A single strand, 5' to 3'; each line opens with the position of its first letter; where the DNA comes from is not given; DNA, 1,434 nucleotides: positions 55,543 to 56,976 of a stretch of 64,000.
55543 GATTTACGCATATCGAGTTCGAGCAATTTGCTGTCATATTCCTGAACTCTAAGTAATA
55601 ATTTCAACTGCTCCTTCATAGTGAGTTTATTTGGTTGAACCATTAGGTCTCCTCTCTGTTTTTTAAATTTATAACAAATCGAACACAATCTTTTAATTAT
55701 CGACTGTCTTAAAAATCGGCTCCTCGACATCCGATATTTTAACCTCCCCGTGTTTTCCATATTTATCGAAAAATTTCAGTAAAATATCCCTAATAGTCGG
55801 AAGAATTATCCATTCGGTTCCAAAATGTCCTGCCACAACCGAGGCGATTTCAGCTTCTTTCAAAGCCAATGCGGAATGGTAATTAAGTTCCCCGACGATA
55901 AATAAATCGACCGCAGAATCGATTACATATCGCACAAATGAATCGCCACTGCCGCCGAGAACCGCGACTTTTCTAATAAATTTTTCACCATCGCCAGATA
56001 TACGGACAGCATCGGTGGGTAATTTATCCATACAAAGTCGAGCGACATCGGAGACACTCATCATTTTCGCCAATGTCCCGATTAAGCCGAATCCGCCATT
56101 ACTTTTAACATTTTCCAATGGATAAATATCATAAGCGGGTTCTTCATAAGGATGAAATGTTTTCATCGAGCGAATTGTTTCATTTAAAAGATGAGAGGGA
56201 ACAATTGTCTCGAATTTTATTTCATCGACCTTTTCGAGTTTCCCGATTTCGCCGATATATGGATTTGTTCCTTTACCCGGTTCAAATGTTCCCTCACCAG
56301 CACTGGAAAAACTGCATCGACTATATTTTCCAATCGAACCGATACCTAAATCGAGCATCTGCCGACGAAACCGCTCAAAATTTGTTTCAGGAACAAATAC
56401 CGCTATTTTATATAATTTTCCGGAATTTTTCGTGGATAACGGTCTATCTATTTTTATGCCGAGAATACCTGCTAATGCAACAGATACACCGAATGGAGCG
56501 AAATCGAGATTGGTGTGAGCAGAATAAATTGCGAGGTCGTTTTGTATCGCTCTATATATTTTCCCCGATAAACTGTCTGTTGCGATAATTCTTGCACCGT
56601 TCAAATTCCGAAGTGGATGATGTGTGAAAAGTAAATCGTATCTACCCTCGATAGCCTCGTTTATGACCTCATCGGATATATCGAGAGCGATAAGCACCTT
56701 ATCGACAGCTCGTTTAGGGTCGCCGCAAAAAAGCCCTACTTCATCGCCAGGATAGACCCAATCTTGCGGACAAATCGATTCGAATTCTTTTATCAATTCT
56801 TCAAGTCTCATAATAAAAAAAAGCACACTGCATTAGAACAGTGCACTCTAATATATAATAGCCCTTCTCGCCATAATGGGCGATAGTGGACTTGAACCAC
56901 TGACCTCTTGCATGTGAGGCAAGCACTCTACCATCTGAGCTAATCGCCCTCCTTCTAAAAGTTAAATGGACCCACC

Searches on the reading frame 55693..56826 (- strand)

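Call 66: search_protein_families(library=pfam, proteins=[window:55693-56826:-], max_evalue=0.00001)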
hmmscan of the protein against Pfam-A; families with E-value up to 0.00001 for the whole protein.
window:55693-56826:- (377 aa): 1 family
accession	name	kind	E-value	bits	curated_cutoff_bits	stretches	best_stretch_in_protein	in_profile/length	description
PF01784.24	DUF34_NIF3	-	3.1e-60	204.4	23.4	1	6-367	1-252/256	Duf34/NIF3 (NGG1p interacting factor 3)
